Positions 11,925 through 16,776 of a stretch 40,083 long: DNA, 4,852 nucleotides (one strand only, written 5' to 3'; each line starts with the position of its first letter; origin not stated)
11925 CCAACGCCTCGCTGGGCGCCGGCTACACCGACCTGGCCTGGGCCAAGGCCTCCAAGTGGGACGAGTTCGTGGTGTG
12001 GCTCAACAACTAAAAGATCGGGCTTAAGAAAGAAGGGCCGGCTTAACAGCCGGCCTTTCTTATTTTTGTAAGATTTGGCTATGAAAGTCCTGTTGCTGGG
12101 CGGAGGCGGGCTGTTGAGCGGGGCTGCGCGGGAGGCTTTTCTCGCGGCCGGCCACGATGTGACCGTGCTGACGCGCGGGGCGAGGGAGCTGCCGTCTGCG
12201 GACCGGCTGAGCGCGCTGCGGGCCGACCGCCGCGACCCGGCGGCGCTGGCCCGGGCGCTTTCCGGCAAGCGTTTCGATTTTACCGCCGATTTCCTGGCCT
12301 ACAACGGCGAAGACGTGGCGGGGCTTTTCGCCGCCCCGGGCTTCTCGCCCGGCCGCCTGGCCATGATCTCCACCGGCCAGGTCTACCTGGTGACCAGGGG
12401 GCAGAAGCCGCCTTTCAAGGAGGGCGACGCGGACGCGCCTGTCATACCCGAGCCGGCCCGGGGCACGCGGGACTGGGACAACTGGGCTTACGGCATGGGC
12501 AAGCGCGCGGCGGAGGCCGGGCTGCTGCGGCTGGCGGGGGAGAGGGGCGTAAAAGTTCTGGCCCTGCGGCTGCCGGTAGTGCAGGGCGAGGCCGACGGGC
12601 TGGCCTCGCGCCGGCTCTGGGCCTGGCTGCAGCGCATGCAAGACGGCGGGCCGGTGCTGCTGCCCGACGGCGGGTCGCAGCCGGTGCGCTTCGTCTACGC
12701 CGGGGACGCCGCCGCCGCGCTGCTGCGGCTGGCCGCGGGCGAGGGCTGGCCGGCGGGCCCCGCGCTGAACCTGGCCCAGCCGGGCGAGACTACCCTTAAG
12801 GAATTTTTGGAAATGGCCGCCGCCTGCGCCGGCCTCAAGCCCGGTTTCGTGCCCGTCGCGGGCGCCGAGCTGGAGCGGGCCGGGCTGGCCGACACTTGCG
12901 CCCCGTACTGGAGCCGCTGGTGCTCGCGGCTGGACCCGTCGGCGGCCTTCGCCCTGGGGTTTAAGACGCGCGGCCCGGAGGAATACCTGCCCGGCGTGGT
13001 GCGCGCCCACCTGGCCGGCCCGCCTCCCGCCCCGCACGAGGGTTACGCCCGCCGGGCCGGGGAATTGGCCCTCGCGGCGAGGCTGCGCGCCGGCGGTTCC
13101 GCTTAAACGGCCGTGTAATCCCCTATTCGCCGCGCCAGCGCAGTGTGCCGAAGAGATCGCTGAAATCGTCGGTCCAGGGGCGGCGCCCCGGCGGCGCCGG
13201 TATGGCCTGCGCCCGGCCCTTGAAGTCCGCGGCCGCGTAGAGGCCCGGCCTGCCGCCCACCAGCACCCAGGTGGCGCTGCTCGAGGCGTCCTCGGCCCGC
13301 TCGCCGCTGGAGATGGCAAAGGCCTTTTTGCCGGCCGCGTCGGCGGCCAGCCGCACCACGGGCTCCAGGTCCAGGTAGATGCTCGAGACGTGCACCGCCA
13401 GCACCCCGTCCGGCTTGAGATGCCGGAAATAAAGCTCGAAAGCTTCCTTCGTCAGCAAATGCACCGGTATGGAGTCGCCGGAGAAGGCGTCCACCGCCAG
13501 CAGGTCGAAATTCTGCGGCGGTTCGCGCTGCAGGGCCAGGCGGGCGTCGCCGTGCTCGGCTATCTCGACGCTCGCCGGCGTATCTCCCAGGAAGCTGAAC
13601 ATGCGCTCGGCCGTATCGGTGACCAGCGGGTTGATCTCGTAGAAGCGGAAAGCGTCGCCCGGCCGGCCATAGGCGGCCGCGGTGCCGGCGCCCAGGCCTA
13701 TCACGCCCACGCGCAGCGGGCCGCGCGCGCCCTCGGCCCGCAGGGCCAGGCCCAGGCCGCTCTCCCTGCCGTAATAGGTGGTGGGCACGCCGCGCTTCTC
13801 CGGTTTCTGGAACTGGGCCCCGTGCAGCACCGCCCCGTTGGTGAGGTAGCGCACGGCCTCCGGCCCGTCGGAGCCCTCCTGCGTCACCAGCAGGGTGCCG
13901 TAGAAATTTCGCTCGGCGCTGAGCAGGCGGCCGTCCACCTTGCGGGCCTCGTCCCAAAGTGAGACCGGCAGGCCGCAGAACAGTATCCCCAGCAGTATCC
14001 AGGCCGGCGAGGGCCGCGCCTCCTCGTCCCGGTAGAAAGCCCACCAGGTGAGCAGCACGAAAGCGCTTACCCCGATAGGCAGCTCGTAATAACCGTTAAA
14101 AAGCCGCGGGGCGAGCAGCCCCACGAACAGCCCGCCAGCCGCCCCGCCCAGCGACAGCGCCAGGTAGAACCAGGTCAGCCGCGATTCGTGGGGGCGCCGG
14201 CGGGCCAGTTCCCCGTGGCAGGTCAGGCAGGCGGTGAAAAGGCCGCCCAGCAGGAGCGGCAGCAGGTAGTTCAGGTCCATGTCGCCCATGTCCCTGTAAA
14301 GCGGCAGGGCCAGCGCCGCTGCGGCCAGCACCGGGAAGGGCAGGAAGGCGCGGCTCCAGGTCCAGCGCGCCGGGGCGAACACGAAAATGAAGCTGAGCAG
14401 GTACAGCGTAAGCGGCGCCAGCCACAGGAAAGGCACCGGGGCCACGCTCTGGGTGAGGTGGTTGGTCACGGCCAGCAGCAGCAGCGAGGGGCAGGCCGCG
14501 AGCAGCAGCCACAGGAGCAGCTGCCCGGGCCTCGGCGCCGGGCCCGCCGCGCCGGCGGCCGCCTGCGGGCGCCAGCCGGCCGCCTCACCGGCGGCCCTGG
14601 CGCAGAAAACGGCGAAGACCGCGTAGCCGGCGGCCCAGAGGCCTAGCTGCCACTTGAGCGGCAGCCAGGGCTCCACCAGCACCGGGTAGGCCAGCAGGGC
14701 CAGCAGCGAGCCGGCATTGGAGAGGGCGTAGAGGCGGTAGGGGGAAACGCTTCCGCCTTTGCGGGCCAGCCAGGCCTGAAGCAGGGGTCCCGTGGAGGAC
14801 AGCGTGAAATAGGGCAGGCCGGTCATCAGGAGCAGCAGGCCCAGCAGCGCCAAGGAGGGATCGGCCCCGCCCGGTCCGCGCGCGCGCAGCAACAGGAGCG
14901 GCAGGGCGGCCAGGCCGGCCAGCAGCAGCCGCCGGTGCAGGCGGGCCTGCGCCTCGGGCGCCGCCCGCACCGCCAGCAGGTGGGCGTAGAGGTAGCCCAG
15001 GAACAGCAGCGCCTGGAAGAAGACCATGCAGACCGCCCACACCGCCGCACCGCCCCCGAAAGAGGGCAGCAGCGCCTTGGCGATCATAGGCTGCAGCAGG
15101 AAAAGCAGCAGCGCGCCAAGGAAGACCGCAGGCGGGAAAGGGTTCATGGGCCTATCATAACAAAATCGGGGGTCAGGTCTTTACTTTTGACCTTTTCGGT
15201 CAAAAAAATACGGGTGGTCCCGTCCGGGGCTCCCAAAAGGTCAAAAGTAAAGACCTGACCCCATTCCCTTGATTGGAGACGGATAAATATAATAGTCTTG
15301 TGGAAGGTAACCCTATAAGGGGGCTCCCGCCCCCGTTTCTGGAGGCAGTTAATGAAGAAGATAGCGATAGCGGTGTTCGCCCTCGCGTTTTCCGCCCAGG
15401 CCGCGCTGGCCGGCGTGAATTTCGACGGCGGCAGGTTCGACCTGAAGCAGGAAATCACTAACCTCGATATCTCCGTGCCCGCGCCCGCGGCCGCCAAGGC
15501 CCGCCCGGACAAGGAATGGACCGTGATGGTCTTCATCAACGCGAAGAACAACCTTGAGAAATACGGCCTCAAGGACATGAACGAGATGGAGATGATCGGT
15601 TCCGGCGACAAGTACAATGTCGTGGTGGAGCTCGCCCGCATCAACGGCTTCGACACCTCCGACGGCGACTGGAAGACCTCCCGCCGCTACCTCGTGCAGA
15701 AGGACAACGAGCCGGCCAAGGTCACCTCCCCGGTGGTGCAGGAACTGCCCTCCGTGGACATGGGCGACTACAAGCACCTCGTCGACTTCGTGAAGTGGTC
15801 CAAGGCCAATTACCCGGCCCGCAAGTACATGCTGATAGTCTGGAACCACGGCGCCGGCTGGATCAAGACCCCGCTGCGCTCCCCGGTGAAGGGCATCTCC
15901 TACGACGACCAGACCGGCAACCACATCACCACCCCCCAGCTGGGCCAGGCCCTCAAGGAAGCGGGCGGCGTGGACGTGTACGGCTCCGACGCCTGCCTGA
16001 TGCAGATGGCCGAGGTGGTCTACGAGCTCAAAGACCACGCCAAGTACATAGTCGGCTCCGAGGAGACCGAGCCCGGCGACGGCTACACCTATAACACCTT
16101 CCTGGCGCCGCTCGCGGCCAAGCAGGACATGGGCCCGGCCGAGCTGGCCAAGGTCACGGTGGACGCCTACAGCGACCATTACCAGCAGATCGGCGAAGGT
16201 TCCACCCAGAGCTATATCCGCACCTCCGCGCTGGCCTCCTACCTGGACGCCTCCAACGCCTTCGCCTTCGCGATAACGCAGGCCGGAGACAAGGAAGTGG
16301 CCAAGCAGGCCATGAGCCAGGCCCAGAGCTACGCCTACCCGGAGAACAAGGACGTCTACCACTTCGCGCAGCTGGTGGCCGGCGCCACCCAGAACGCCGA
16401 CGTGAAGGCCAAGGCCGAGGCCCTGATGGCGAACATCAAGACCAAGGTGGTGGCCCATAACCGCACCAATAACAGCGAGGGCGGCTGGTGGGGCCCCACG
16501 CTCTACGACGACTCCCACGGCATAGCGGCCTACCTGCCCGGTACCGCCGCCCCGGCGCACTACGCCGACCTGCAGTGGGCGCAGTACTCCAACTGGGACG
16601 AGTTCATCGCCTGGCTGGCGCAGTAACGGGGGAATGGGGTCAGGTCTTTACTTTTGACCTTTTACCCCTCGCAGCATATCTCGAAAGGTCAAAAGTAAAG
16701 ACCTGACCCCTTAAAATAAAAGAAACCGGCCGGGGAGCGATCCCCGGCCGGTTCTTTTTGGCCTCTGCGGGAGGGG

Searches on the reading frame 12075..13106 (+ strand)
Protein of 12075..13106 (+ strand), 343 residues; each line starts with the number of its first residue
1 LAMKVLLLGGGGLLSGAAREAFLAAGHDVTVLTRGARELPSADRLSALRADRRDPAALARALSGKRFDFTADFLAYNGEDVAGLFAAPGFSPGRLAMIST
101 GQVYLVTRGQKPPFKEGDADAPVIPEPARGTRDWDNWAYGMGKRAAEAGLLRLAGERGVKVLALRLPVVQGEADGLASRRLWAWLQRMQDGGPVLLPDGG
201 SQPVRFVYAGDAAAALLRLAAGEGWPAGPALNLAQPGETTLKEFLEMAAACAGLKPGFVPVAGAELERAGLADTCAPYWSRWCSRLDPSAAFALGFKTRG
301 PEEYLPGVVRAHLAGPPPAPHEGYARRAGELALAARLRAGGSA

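Call 14: search_protein_families(library=pfam, proteins=[window:12075-13106:+])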
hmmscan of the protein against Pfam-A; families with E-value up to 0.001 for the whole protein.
window:12075-13106:+ (343 aa): 1 family
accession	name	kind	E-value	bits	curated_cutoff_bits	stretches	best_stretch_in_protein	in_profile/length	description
PF01370.27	Epimerase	-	2.7e-15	56.9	20.9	1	134-221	137-226/240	NAD dependent epimerase/dehydratase family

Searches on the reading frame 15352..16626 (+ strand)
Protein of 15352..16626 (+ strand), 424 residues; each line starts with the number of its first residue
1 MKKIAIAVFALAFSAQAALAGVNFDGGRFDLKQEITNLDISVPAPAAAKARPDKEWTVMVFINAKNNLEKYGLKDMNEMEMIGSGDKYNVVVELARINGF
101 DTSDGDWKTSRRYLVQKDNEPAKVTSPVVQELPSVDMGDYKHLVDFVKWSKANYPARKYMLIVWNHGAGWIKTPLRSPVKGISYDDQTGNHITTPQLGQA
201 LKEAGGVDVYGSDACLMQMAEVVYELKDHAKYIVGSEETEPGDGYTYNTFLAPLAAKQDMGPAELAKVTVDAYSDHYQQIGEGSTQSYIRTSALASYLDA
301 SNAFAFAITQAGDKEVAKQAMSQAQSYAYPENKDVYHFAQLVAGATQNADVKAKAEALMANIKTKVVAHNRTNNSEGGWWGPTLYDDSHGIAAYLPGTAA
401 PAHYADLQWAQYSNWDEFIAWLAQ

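Call 14: search_protein_families(library=pfam, proteins=[window:15352-16626:+])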
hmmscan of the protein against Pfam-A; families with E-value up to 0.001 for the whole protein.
window:15352-16626:+ (424 aa): 1 family
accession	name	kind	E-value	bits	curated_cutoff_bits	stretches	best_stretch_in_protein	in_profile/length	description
PF03415.19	Peptidase_C11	-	9.3e-55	187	25.8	1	60-419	1-356/359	Clostripain family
